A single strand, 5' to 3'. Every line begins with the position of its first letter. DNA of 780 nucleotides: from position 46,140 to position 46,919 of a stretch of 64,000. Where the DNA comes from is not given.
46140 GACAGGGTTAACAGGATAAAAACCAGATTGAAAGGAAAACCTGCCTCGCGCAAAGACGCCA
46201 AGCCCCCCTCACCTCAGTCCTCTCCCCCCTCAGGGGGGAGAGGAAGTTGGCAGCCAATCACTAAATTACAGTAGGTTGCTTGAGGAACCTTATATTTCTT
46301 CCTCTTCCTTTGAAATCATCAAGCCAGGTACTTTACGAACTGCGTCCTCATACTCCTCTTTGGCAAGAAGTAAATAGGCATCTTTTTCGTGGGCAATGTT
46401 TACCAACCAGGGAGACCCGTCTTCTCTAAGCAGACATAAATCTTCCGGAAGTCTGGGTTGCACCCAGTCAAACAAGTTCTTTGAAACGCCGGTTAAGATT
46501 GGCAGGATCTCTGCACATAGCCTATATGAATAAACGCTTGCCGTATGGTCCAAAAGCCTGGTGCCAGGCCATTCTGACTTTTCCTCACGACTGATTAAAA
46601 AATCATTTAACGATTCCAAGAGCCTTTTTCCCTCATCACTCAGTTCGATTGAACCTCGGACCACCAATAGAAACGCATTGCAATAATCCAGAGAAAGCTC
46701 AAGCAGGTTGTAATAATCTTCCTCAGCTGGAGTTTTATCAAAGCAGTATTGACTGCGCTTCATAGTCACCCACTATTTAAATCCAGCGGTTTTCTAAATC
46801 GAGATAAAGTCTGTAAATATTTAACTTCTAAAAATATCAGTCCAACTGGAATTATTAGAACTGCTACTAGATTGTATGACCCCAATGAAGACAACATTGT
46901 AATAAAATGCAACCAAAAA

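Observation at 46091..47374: AT-rich two-gene cassette with 31-bp terminal inverted repeats and a 6-bp target-site-duplication-like repeat, but no transposase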

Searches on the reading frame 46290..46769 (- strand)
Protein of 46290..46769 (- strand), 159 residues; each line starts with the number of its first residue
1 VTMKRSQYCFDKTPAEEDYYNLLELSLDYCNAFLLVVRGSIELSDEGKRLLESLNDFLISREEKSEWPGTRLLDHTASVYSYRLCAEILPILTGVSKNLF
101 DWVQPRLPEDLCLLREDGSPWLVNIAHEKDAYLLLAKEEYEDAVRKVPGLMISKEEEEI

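Call 7: search_protein_families(library=pfam, proteins=[window:46290-46769:-], max_evalue=1)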
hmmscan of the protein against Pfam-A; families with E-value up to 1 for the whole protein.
window:46290-46769:- (159 aa): 1 family
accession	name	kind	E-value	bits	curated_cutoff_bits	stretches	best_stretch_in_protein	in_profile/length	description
PF08167.18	RIX1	-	0.096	12.8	27.4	1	44-99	37-95/193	rRNA processing/ribosome biogenesis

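Call 8: search_protein_families(library=padloc, proteins=[window:46290-46769:-], max_evalue=1)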
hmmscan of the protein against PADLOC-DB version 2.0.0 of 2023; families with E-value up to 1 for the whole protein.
window:46290-46769:- (159 aa): 0 families

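Call 9: search_protein_families(library=ncbifam, proteins=[window:46290-46769:-], max_evalue=1)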
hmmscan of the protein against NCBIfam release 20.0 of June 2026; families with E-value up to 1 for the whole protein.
window:46290-46769:- (159 aa): 0 families

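Call 20: find_homologous_proteins(query=window:46290-46769:-, max_evalue=0.001)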
Query window:46290-46769:- (159 aa): 50 proteins with E <= 0.001 among 73 candidates.
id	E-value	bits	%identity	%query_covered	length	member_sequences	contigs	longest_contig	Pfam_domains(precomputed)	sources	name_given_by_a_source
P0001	6.5e-72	259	75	99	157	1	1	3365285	-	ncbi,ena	-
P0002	3.3e-41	159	49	97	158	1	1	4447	-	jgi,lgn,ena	-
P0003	5.7e-40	155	49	96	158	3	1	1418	-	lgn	-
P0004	2.9e-37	146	49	95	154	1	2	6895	-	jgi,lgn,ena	jgi:hypothetical protein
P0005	2.0e-36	143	43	94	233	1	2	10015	-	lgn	-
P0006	1.5e-35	140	45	91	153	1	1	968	-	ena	-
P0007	1.6e-35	140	48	96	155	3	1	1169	-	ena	-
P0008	3.2e-35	139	50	91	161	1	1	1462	-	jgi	jgi:hypothetical protein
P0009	3.5e-34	136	49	89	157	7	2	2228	-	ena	-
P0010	4.0e-34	136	46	92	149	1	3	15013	-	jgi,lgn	jgi:hypothetical protein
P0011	4.5e-34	136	45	97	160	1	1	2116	-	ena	-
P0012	2.2e-33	133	45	92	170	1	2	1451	-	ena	-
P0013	6.7e-32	128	43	92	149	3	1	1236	-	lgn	-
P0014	8.1e-32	128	46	89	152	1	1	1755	-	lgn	-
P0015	9.5e-32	128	43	93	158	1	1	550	-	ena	-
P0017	2.7e-31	127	45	93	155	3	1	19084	-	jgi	jgi:hypothetical protein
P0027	2.6e-29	120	43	93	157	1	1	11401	-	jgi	jgi:hypothetical protein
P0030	1.1e-28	118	41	99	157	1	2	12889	-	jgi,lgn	-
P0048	7.0e-19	86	38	86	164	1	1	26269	-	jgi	jgi:hypothetical protein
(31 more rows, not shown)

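Call 22: find_encoding_contigs(protein=P0001, flank=5000, max_places=3)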
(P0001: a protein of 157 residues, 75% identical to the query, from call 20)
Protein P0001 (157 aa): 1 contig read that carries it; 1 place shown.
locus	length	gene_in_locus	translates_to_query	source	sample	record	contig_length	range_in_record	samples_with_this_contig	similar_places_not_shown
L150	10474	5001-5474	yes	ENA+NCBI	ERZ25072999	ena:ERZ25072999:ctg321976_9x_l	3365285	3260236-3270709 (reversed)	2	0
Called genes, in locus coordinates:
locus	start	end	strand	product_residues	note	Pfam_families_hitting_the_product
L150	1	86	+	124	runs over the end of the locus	PF00571:CBS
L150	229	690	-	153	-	PF00583:Acetyltransf_1 (weak), PF13673:Acetyltransf_10, PF13508:Acetyltransf_7 (weak)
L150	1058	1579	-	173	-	-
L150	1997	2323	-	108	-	PF00037:Fer4 (weak), PF12797:Fer4_2 (faint), PF14697:Fer4_21 (faint), PF12838:Fer4_7 (weak)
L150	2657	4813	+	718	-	PF00496:SBP_bac_5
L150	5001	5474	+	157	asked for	-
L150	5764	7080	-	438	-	PF13517:FG-GAP_3, PF01839:FG-GAP (weak), PF13517:FG-GAP_3, PF01839:FG-GAP (weak), PF13517:FG-GAP_3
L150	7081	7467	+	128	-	PF01250:Ribosomal_S6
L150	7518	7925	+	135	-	PF00436:SSB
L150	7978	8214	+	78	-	PF01084:Ribosomal_S18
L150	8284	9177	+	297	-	PF09991:DUF2232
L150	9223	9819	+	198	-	PF01281:Ribosomal_L9_N, PF03948:Ribosomal_L9_C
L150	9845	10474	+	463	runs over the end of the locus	PF00772:DnaB, PF03796:DnaB_C, PF13481:AAA_25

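Call 23: find_encoding_contigs(protein=P0017, flank=5000, max_places=3)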
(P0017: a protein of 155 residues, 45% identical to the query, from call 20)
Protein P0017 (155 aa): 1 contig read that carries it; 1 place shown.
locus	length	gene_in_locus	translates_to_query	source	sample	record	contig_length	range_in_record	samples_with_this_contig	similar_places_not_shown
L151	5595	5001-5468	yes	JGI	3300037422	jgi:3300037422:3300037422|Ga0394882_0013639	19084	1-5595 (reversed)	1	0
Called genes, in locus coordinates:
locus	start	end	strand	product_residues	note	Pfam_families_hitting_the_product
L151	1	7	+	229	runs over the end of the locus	-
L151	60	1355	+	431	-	PF00082:Peptidase_S8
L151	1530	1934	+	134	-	-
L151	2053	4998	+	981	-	PF05593:RHS_repeat (faint), PF25023:TEN_YD-shell (faint)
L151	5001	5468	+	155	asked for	-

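Call 24: find_encoding_contigs(protein=P0010, flank=5000, max_places=3)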
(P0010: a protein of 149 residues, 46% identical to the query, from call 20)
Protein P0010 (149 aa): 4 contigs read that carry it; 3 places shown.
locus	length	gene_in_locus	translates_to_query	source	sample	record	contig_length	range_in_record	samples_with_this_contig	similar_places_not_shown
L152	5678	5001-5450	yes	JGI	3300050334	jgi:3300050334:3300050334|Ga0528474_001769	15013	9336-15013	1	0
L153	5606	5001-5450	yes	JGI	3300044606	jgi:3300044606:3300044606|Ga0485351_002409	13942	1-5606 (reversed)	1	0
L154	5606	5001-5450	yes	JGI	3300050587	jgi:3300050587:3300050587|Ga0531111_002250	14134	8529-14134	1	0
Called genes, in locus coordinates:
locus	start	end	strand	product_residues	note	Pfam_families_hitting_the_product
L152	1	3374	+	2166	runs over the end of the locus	PF03534:SpvB, PF00404:Dockerin_1 (faint), PF01839:FG-GAP (faint), PF13517:FG-GAP_3 (weak), PF12256:TcdB_toxin_midN, PF05593:RHS_repeat, PF25023:TEN_YD-shell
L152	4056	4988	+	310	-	-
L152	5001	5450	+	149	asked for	-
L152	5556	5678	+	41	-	?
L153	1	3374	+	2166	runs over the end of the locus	PF03534:SpvB, PF01839:FG-GAP (faint), PF13517:FG-GAP_3 (weak), PF12256:TcdB_toxin_midN, PF05593:RHS_repeat, PF25023:TEN_YD-shell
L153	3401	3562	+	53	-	-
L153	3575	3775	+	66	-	-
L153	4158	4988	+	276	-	-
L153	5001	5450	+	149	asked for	-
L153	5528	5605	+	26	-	?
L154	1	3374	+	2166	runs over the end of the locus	PF03534:SpvB, PF00404:Dockerin_1 (faint), PF01839:FG-GAP (faint), PF13517:FG-GAP_3 (weak), PF12256:TcdB_toxin_midN, PF05593:RHS_repeat, PF25023:TEN_YD-shell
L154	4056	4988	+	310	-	-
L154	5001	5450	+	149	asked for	-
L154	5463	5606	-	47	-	?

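Call 36: find_encoding_contigs(protein=P0048, flank=5000, max_places=2)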
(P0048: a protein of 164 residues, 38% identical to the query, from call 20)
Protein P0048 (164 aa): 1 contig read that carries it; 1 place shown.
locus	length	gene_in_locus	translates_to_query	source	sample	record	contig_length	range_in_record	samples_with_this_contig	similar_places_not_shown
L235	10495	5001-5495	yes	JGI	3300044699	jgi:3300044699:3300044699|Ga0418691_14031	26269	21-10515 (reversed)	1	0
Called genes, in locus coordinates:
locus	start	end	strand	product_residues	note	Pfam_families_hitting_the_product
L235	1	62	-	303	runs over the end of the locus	-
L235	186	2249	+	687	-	PF03190:Thioredox_DsbH, PF13899:Thioredoxin_7, PF06662:C5-epim_C (faint), PF07470:Glyco_hydro_88 (faint)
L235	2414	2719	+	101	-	PF04134:DCC1-like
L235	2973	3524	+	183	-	-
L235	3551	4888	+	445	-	PF07676:PD40 (faint), PF26549:Tricorn_N (faint)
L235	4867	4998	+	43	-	-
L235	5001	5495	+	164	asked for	-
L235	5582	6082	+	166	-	-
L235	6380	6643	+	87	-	-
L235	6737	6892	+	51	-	-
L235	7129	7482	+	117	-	-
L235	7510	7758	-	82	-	-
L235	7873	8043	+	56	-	-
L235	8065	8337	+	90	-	-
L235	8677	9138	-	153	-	-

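Call 37: find_encoding_contigs(protein=P0030, flank=5000, max_places=2)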
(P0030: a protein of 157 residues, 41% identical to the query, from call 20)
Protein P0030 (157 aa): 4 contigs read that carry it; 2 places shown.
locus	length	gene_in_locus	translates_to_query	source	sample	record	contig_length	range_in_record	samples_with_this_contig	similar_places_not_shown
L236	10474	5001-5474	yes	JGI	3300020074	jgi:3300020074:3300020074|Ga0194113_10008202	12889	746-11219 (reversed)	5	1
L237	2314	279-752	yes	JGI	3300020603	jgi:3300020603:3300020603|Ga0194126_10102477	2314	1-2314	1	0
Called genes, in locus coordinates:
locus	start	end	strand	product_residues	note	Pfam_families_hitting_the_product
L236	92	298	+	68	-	PF02604:PhdYeFM_antitox, PF18506:RelB-like (weak)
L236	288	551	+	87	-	PF05016:ParE_toxin, PF15781:ParE-like_toxin (faint)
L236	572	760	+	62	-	-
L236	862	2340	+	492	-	PF08817:YukD (weak), PF00899:ThiF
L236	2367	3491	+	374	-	PF01398:JAB, PF03665:UPF0172 (weak)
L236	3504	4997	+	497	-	-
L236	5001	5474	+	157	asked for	-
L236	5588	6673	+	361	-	PF16697:Yop-YscD_cpl, PF00498:FHA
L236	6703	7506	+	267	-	PF13248:Zn_ribbon_3 (weak), PF13828:DUF4190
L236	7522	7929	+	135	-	PF10825:DUF2752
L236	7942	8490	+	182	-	PF14446:Prok-RING_1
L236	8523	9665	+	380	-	PF00179:UQ_con (weak)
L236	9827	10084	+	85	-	-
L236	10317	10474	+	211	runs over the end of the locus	-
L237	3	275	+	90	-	?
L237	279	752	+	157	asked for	-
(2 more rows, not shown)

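Call 38: find_encoding_contigs(protein=P0027, flank=5000, max_places=2)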
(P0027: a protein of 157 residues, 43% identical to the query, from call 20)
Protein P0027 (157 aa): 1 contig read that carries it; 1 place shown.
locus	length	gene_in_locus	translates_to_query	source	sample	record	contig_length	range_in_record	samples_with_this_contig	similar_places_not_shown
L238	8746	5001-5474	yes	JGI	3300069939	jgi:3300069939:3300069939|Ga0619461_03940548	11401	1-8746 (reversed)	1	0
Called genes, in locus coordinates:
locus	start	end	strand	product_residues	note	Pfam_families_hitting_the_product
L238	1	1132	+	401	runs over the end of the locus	PF00072:Response_reg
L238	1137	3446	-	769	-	PF00512:HisKA, PF02518:HATPase_c, PF00072:Response_reg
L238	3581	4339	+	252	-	-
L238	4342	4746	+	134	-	PF08818:DUF1801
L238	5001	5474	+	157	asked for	-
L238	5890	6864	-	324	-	-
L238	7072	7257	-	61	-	-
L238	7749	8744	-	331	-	?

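Call 39: find_encoding_contigs(protein=P0005, flank=5000, max_places=2)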
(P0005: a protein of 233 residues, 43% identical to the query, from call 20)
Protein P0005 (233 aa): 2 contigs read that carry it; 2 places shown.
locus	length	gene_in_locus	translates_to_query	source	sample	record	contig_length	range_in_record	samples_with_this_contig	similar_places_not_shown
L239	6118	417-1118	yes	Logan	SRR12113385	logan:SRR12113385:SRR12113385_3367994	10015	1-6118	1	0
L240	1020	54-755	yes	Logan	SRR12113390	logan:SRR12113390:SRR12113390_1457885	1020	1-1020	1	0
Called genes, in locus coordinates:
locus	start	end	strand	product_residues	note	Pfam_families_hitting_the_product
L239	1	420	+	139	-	?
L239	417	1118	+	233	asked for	-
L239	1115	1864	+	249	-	PF07238:PilZ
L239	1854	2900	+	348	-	-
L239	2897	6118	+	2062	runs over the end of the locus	PF00932:LTD, PF18884:TSP3_bac, PF01839:FG-GAP, PF17803:Cadherin_4, PF17892:Cadherin_5, PF17963:Big_9, PF17803:Cadherin_4, PF17892:Cadherin_5, +6 more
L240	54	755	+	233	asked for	-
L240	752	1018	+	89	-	?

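Call 51: predict_structure(alignment_id=A2)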
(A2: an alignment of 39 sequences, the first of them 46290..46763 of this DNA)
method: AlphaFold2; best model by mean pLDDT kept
length: 157 residues; sequences in the alignment: 39
mean_pLDDT: 96.5   pTM: 0.90
mean pLDDT of the five models: 96.5, 96.3, 95.9, 95.8, 92.8
residues with pLDDT >= 90: 152; 70-90: 5; 50-70: 0; < 50: 0
segments of 3 or more residues with pLDDT < 50: none
pLDDT, mean of each block of 10 residues (from residue 1): 94 97 98 97 98 98 97 96 98 97 98 98 96 97 96 83
secondary structure, 60 per line:
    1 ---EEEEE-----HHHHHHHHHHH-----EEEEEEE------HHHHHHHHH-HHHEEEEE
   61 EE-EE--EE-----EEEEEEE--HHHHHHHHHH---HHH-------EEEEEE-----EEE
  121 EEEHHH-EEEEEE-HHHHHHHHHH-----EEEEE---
elements in order: E4-8 H14-24 E30-36 H43-51 E56-62 E75-81 H84-93 E107-112 E118-123 E128-133 H135-144 E150-154

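Call 55: fold_search(model_id=the predicted structure, library=pdb)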
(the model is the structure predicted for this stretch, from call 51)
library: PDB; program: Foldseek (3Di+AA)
matches with E <= 10: 914; with E <= 0.001: 0
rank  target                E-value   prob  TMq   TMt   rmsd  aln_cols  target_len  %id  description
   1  3ab2_J                7.9e-02  0.28  0.23  0.24  12.2       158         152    9  Crystal structure of aspartate kinase from Corynebacterium glutamicum in complex with threonine (released 2010-06-23)
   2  3ab2_D                8.9e-02  0.25  0.23  0.23  12.0       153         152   10  Crystal structure of aspartate kinase from Corynebacterium glutamicum in complex with threonine (released 2010-06-23)
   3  2zom_C                1.2e-01  0.33  0.25  0.33   7.4       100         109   16  Crystal structure of CutA1 from Oryza sativa (released 2009-05-26)
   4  2f1f_B                1.3e-01  0.33  0.29  0.29  15.1       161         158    6  Crystal structure of the regulatory subunit of acetohydroxyacid synthase isozyme III from E. coli (released 2006-01-24)
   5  2qsw                  1.6e-01  0.28  0.22  0.32   7.6        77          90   16  Crystal structure of C-terminal domain of ABC transporter / ATP-binding protein from Enterococcus faecalis (released 2007-08-21)
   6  5yei_B                1.7e-01  0.14  0.21  0.21  11.5       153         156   10  Mechanistic insight into the regulation of Pseudomonas aeruginosa aspartate kinase (released 2018-08-29)
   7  3aaw_D                1.9e-01  0.18  0.23  0.23  10.0       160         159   11  Crystal structure of aspartate kinase from Corynebacterium glutamicum in complex with lysine and threonine (released 2010-06-23)
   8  6n7p_G                1.9e-01  0.15  0.26  0.20  11.1       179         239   11  S. cerevisiae spliceosomal E complex (UBC4) (released 2019-09-18)
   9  3ab2_N                2.0e-01  0.20  0.24  0.24  12.1       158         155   10  Crystal structure of aspartate kinase from Corynebacterium glutamicum in complex with threonine (released 2010-06-23)
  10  3ab2_L                2.1e-01  0.18  0.23  0.23  10.6       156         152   10  Crystal structure of aspartate kinase from Corynebacterium glutamicum in complex with threonine (released 2010-06-23)
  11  4oi6_A                2.6e-01  0.21  0.20  0.31   6.8        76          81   16  Crystal structure analysis of nickel-bound form SCO4226 from Streptomyces coelicolor A3(2) (released 2014-09-10)
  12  3ab4_P                2.6e-01  0.12  0.20  0.21  12.0       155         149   12  Crystal structure of feedback inhibition resistant mutant of aspartate kinase from Corynebacterium glutamicum in compl (released 2010-06-23)
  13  2dtj_A                2.9e-01  0.12  0.20  0.19  12.3       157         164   10  Crystal structure of regulatory subunit of aspartate kinase from Corynebacterium glutamicum (released 2007-05-01)
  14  4e98_A                3.1e-01  0.20  0.25  0.33   9.6       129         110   12  Crystal structure of possible CutA1 divalent ion tolerance protein from Cryptosporidium parvum Iowa II (released 2012-04-11)
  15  3aaw_B                3.1e-01  0.16  0.24  0.23  11.8       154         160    9  Crystal structure of aspartate kinase from Corynebacterium glutamicum in complex with lysine and threonine (released 2010-06-23)
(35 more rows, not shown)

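Call 88: search_solved_structures(query=A2, max_evalue=1)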
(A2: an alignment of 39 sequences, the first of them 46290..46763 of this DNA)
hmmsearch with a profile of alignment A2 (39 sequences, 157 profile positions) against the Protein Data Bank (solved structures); distinct sequences matched with E-value up to 1: 0.
